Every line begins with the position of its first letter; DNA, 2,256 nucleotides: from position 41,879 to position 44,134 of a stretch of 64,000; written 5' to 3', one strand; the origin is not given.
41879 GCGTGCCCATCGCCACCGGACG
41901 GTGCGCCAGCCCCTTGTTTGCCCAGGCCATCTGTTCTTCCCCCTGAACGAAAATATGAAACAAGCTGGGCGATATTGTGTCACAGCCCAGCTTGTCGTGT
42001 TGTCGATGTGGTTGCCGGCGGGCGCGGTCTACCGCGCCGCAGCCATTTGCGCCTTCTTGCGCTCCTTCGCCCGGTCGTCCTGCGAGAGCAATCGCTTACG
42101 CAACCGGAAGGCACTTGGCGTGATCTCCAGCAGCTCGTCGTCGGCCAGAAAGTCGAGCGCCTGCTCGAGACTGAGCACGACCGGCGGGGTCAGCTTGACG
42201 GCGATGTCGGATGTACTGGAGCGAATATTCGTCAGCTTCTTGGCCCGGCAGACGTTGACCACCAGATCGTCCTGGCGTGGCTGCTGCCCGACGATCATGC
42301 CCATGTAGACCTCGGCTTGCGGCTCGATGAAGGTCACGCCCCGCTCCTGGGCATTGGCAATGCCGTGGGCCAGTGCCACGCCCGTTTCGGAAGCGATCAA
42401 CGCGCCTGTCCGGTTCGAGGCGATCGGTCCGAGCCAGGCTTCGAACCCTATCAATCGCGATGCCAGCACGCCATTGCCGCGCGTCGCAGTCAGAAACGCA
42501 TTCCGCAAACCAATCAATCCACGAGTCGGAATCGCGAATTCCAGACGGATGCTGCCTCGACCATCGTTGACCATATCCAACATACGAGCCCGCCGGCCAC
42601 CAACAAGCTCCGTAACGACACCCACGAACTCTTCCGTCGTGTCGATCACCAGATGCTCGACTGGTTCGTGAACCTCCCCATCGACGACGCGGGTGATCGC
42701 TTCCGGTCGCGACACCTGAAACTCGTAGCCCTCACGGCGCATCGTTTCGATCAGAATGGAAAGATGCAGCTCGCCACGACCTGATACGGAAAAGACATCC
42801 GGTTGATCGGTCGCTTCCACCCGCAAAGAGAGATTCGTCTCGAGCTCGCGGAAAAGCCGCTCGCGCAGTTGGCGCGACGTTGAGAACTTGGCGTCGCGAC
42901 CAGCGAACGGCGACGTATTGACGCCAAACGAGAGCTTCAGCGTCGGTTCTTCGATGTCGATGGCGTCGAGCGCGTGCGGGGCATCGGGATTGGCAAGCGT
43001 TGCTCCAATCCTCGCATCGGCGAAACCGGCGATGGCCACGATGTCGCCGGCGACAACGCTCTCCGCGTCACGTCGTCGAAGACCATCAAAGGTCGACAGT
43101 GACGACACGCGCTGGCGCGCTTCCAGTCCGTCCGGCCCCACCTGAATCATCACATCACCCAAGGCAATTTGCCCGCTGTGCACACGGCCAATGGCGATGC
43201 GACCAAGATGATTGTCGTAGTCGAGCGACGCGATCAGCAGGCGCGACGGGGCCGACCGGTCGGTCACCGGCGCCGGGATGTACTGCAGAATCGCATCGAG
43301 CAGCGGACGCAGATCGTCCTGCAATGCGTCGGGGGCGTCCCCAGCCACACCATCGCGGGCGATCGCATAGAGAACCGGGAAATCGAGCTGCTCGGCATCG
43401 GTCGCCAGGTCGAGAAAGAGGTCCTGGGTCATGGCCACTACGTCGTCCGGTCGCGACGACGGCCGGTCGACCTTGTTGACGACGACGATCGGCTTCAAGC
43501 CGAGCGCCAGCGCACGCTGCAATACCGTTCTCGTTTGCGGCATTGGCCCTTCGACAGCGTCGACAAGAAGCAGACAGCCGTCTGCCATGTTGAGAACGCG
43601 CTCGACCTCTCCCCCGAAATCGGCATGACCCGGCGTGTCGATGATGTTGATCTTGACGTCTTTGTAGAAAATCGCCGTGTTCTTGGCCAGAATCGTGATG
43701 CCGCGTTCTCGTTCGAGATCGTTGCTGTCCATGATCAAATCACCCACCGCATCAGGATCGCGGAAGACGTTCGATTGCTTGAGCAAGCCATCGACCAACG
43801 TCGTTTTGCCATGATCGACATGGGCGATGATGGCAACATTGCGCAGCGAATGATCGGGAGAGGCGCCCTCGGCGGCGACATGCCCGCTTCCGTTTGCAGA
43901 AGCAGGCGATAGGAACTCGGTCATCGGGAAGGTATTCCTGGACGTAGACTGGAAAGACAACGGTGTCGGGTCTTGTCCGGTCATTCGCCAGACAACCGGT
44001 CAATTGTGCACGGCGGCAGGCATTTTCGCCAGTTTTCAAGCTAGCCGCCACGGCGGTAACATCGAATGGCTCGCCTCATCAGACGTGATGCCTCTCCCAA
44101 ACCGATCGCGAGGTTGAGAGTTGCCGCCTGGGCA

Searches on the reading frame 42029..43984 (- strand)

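Call 9: search_protein_families(library=pfam, proteins=[window:42029-43984:-], max_evalue=0.0001)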
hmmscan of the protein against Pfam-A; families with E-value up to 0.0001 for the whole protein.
window:42029-43984:- (651 aa): 7 families
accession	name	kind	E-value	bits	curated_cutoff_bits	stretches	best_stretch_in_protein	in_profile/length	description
PF00009.33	GTP_EFTU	-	1.1e-54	185.3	26.5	1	46-237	2-187/188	Elongation factor Tu GTP binding domain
PF21018.2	BipA_C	-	3.9e-41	139.7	23.8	1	526-634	1-109/110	TypA/BipA C-terminal domain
PF00679.30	EFG_C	-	2e-16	60.2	27.9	1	438-521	2-85/89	Elongation factor G C-terminus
PF03144.31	GTP_EFTU_D2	-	2.4e-11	44.3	30.3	1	261-331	1-73/73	Elongation factor Tu domain 2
PF22042.2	EF-G_D2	-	7.4e-09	36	27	1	254-331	9-82/84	Elongation factor G domain 2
PF14492.12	EFG_III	-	5.2e-05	23.7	27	0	370-424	18-73/75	Elongation Factor G, domain III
PF01926.29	MMR_HSR1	-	7.8e-05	23.2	21.9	0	50-171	2-113/113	50S ribosome-binding GTPase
